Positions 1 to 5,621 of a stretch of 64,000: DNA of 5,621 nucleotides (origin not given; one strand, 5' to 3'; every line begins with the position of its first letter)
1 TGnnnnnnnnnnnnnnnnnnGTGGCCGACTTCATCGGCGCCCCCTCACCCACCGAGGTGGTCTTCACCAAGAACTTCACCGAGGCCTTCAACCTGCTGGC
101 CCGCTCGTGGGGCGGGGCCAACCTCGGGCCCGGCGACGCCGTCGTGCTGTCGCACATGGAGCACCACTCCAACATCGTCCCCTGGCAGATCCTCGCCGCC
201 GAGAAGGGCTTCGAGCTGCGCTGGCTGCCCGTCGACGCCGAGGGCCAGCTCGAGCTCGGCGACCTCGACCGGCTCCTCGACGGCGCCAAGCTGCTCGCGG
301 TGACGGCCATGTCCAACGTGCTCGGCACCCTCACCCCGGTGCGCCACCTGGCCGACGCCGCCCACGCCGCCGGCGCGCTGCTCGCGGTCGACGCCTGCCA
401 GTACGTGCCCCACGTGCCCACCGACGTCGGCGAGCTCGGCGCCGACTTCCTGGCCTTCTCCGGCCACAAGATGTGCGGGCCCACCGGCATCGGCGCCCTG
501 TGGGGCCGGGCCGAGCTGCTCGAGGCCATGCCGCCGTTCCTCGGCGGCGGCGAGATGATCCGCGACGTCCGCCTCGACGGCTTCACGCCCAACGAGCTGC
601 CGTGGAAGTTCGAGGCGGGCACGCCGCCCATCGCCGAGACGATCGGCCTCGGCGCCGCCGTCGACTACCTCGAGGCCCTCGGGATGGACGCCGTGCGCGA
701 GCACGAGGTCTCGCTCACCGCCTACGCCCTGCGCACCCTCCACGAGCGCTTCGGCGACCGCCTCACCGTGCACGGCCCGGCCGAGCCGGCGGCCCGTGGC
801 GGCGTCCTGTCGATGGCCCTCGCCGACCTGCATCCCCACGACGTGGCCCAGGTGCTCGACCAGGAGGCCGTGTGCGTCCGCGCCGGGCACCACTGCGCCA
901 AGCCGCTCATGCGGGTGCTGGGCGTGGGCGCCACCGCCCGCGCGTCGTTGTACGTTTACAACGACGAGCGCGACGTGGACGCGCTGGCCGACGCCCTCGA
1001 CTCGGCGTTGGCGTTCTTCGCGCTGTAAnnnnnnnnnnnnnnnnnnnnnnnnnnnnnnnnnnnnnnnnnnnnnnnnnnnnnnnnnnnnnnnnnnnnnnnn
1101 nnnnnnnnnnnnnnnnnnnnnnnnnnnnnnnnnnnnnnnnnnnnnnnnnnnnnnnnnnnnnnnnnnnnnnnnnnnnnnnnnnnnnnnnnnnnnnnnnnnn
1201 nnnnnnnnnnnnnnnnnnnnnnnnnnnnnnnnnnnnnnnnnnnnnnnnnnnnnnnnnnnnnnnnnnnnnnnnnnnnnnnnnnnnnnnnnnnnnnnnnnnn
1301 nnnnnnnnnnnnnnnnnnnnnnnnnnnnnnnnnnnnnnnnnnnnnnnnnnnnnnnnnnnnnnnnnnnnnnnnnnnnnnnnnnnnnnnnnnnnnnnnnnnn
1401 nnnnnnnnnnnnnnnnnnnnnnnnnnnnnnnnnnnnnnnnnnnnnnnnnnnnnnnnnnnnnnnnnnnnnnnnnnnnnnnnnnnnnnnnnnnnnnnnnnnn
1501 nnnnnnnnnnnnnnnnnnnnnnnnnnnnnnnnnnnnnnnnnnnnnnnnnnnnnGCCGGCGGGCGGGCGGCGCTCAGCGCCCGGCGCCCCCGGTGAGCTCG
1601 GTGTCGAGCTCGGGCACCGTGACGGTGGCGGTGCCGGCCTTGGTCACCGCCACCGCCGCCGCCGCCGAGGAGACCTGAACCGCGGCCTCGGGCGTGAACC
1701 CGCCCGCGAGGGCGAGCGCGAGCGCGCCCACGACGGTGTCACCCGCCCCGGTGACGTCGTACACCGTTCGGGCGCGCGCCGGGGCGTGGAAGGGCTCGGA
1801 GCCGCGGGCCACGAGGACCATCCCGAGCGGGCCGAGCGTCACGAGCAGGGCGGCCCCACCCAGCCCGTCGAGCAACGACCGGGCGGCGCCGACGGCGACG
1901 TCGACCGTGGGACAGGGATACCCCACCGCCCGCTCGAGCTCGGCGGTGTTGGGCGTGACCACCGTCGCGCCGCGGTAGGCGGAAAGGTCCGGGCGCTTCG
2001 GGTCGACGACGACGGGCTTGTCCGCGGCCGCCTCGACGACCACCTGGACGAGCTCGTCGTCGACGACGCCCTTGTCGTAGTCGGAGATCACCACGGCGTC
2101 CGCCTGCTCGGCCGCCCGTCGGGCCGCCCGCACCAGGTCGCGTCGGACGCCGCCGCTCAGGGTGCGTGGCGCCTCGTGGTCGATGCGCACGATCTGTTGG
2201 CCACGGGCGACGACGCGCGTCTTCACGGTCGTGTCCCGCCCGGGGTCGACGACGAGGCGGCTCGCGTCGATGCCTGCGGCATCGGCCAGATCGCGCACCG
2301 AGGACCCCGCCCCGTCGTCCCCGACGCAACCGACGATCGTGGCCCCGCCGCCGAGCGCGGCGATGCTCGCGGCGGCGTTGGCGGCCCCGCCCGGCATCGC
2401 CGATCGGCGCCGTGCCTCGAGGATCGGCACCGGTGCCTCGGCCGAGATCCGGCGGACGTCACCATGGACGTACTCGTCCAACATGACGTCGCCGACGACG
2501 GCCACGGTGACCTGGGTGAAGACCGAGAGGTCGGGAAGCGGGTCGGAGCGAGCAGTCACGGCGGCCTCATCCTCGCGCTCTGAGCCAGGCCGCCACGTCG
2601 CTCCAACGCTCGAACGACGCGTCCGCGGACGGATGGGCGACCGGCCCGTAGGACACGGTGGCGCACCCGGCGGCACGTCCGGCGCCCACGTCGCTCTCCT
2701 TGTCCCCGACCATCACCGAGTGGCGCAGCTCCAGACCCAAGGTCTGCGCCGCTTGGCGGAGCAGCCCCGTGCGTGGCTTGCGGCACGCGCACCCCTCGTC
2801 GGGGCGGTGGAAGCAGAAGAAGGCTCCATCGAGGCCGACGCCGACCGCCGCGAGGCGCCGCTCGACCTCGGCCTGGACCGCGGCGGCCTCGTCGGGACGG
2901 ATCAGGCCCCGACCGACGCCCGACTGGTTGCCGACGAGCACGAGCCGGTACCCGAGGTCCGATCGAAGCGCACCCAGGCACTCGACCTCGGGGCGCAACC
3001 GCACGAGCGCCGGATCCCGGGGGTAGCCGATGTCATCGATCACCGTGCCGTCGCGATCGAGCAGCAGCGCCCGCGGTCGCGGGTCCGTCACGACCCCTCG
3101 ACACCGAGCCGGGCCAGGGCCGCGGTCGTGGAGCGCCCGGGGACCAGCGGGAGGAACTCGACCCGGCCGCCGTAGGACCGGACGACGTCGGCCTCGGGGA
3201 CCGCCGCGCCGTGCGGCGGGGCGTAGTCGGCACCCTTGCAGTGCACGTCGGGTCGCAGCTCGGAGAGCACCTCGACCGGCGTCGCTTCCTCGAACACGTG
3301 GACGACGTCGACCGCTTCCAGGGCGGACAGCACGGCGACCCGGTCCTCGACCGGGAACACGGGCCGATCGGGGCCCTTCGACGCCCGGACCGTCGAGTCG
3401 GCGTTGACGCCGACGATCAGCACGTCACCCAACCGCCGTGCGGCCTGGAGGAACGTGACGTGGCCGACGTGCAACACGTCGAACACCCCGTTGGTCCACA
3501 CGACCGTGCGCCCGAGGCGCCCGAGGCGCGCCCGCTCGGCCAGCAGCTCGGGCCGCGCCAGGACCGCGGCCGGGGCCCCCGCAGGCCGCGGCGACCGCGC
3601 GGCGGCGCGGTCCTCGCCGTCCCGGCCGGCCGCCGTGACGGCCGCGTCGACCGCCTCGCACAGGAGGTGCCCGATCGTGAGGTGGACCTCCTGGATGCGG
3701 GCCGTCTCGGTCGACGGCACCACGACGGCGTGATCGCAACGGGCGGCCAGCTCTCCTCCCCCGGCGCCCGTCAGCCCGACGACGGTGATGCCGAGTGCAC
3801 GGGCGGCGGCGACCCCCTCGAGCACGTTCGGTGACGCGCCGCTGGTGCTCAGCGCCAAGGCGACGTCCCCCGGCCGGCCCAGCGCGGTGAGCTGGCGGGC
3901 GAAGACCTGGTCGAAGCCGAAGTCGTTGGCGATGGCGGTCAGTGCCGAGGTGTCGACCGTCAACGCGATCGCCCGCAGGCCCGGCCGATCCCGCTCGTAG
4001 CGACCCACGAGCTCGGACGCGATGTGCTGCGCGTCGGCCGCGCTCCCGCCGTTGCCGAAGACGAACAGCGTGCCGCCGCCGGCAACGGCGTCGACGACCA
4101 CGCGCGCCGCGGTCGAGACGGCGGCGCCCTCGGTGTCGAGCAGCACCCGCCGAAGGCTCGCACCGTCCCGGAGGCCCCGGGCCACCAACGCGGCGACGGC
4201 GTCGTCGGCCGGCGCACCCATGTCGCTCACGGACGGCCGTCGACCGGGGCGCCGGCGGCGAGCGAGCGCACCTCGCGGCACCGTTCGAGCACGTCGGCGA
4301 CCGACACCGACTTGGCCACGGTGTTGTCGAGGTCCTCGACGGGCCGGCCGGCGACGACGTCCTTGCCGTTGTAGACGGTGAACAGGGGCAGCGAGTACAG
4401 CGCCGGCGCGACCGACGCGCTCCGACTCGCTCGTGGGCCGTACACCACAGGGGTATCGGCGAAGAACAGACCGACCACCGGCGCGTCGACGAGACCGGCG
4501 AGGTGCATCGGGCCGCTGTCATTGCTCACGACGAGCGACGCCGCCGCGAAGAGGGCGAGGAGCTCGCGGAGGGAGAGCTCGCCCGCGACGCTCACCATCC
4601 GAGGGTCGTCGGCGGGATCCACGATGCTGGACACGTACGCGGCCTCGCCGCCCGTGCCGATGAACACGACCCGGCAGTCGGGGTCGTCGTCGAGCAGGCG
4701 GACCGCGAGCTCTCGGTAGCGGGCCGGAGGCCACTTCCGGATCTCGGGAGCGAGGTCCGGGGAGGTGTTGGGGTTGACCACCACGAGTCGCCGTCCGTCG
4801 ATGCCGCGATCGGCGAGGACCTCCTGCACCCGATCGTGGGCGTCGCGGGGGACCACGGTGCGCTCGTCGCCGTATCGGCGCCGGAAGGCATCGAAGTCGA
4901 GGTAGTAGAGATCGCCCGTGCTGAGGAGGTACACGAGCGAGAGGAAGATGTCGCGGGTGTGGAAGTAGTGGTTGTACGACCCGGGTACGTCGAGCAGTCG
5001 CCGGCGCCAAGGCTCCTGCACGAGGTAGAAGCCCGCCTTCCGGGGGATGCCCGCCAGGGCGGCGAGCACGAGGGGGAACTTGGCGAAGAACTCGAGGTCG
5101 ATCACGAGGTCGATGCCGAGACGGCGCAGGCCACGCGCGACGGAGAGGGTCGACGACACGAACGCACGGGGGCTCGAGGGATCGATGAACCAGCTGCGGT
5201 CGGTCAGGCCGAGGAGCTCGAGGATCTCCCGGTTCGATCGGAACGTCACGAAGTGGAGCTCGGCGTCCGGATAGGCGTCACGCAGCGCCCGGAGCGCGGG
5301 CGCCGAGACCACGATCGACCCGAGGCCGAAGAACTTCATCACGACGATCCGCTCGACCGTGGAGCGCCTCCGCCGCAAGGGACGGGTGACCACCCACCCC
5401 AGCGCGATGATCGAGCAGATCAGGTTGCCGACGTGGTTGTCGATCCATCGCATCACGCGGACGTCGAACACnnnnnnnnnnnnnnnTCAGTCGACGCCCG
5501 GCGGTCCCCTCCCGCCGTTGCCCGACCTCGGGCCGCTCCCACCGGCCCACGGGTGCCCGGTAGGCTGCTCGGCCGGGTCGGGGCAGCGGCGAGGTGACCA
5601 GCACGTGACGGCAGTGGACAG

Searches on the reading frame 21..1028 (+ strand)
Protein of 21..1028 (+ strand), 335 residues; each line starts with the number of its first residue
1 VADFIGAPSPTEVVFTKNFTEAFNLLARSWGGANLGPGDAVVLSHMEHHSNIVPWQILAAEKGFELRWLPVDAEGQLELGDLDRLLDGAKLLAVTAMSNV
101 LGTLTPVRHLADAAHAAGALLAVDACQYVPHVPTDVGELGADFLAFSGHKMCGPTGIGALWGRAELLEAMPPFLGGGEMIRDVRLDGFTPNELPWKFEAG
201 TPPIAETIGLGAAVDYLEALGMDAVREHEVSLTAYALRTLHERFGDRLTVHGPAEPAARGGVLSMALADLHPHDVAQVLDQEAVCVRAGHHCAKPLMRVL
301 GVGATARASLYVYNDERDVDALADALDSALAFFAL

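Call 39: search_protein_families(library=pfam, proteins=[window:21-1028:+], max_evalue=0.001)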
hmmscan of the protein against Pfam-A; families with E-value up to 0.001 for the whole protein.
window:21-1028:+ (335 aa): 1 family
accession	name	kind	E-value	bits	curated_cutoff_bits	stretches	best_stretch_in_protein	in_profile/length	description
PF00266.25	Aminotran_5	-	8.6e-116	387.4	21.5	1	2-322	53-371/371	Aminotransferase class-V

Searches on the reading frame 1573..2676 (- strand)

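Call 39: search_protein_families(library=pfam, proteins=[window:1573-2676:-], max_evalue=0.001)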
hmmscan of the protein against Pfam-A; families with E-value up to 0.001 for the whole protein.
window:1573-2676:- (367 aa): 2 families
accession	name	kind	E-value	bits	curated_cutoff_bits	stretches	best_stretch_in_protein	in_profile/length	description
PF00294.29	PfkB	-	9.3e-43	147.1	25.8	1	58-351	4-297/302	pfkB family carbohydrate kinase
PF08543.17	Phos_pyr_kin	-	1.6e-06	28.2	27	1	236-345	119-233/246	Phosphomethylpyrimidine kinase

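Call 66: search_protein_families(library=ncbifam, proteins=[window:1573-2676:-], max_evalue=0.00001)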
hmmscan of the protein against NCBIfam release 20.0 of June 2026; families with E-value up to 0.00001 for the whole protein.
window:1573-2676:- (367 aa): 17 families
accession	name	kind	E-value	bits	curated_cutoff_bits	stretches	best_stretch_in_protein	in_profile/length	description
TIGR02198.1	rfaE_dom_I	equivalog_domain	7.2e-100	334.1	345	1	51-360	3-313/315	D-glycero-beta-D-manno-heptose-7-phosphate kinase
NF008454.0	PRK11316.1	equivalog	9.9e-82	275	521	1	50-362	5-313/475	bifunctional D-glycero-beta-D-manno-heptose-7-phosphate kinase/D-glycero-beta-D-manno-heptose 1-phosphate adenylyltransferase HldE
TIGR02152.1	D_ribokin_bact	equivalog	5.9e-28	98.1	299.65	1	59-351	2-288/298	ribokinase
TIGR03168.1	1-PFK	subfamily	1.6e-23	83.1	216.4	1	93-358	32-296/305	hexose kinase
TIGR03828.1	pfkB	equivalog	1e-20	74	292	1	96-357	35-295/305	1-phosphofructokinase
NF008353.0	PRK11142.1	equivalog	9.9e-18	64.7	341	1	94-355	38-294/307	ribokinase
NF041320.1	pfkB_Halo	equivalog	2.9e-15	56.5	400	1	95-358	36-291/302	1-phosphofructokinase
TIGR04382.1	myo_inos_iolC_N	equivalog_domain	5.5e-15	55.4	300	1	264-352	211-298/309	5-dehydro-2-deoxygluconokinase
NF007068.0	PRK09513.1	equivalog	8.8e-12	44.8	432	1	96-358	40-300/312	1-phosphofructokinase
NF040938.1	KDG_KDGal_kin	equivalog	5.5e-10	38.8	400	0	267-350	208-290/305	bifunctional 2-dehydro-3-deoxygluconokinase/2-dehydro-3-deoxygalactonokinase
NF007355.0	PRK09850.1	equivalog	3.5e-09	36.2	540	1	95-346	39-289/313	pseudouridine kinase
NF053626.1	RibKinHalex1628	equivalog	3.9e-09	36.4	330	1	90-159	33-102/293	ATP-dependent ribose-1-phosphate kinase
NF006957.1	PRK09434.1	equivalog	4.5e-09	36.2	450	0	94-150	25-82/302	fructokinase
NF007321.0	PRK09813.1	equivalog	3e-08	33.5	247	0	93-155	21-82/261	fructoselysine 6-kinase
NF007632.0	PRK10294.1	equivalog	3.8e-06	26.4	353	1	96-351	39-294/310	6-phosphofructokinase II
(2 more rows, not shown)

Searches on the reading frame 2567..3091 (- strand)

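Call 39: search_protein_families(library=pfam, proteins=[window:2567-3091:-], max_evalue=0.001)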
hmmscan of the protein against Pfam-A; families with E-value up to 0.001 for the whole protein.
window:2567-3091:- (174 aa): 4 families
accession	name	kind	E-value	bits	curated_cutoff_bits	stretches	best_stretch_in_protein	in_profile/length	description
PF13242.12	Hydrolase_like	-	2.8e-12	46.8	22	1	103-147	2-47/75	HAD-hyrolase-like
PF00702.32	Hydrolase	-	1.1e-08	36.1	26.4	1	32-142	99-191/191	haloacid dehalogenase-like hydrolase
PF13419.12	HAD_2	-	1.9e-05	25.3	23.8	1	103-146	133-176/178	Haloacid dehalogenase-like hydrolase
PF08645.17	PNK3P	-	5e-05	23.5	22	1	44-160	42-146/161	Polynucleotide kinase 3 phosphatase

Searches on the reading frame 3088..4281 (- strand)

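Call 39: search_protein_families(library=pfam, proteins=[window:3088-4281:-], max_evalue=0.001)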
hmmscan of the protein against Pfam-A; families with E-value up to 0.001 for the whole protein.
window:3088-4281:- (397 aa): 3 families
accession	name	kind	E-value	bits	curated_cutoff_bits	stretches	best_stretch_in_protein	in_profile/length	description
PF13580.11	SIS_2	-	3.2e-29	102.1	27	1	42-172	8-138/138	SIS domain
PF01467.32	CTP_transf_like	-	8.4e-16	58.8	21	1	262-353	1-90/133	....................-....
PF01380.27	SIS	-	1.3e-06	28.7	25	1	133-196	49-111/131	SIS domain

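Call 66: search_protein_families(library=ncbifam, proteins=[window:3088-4281:-], max_evalue=0.00001)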
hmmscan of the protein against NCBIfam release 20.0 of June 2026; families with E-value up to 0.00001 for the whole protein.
window:3088-4281:- (397 aa): 12 families
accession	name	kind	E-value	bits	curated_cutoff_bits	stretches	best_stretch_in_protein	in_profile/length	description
NF010546.0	PRK13936.1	equivalog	2.2e-59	200.5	276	1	41-215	15-192/197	phosphoheptose isomerase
TIGR00441.1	gmhA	equivalog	3e-53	180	209.45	1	61-211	3-153/154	D-sedoheptulose 7-phosphate isomerase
TIGR02199.1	rfaE_dom_II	equivalog_domain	5.4e-49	165.7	181.5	1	255-391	8-141/144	D-glycero-beta-D-manno-heptose 1-phosphate adenylyltransferase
NF010547.0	PRK13938.1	equivalog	1.4e-42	145.6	320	1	45-217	25-193/196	D-sedoheptulose 7-phosphate isomerase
NF001628.0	PRK00414.1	equivalog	4e-42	144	265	1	53-212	28-187/192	D-sedoheptulose 7-phosphate isomerase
NF008454.0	PRK11316.1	equivalog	1.8e-40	138.9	521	1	240-390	322-469/475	bifunctional D-glycero-beta-D-manno-heptose-7-phosphate kinase/D-glycero-beta-D-manno-heptose 1-phosphate adenylyltransferase HldE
NF008138.0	PRK10886.1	equivalog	1.5e-39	135.8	352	1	53-215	25-190/196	DnaA initiator-associating protein DiaA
TIGR00125.1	cyt_tran_rel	domain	3.9e-15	55.8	27.7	1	260-326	1-64/65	adenylyltransferase/cytidyltransferase family protein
NF002805.0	PRK02947.1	subfamily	4e-09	36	135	1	47-171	18-141/247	sugar isomerase domain-containing protein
TIGR01518.1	g3p_cytidyltrns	equivalog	2.2e-08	34.3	165.4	1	262-327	2-65/125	glycerol-3-phosphate cytidylyltransferase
NF001985.0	PRK00777.1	subfamily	9.1e-08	32.3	104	1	264-320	10-64/157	pantetheine-phosphate adenylyltransferase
NF003915.0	PRK05441.1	subfamily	3.1e-06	26.4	168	1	53-188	46-182/300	N-acetylmuramic acid 6-phosphate etherase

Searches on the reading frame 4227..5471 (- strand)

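Call 39: search_protein_families(library=pfam, proteins=[window:4227-5471:-], max_evalue=0.001)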
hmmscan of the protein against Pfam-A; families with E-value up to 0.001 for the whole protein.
window:4227-5471:- (414 aa): 1 family
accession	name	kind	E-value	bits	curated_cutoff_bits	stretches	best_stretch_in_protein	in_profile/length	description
PF01075.23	Glyco_transf_9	-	3.1e-21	76.3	22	1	221-353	102-226/247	Glycosyltransferase family 9 (heptosyltransferase)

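Call 66: search_protein_families(library=ncbifam, proteins=[window:4227-5471:-], max_evalue=0.00001)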
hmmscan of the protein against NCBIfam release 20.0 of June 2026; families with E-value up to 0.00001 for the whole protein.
window:4227-5471:- (414 aa): 5 families
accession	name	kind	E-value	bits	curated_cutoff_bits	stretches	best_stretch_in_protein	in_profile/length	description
TIGR02195.1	heptsyl_trn_II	equivalog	1.6e-17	63.6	134.6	1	49-353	9-299/339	lipopolysaccharide heptosyltransferase II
TIGR02201.1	heptsyl_trn_III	equivalog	2.8e-16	59.5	170.2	1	41-353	1-303/344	putative lipopolysaccharide heptosyltransferase III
TIGR02193.1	heptsyl_trn_I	equivalog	1e-12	48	185.3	1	245-353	194-298/320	lipopolysaccharide heptosyltransferase I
NF007742.0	PRK10422.1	equivalog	1.7e-12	46.8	467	1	276-348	228-300/352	lipopolysaccharide core heptosyltransferase RfaQ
NF008162.0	PRK10916.1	equivalog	8.9e-11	41.6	569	1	244-353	194-303/348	ADP-heptose--LPS heptosyltransferase RfaF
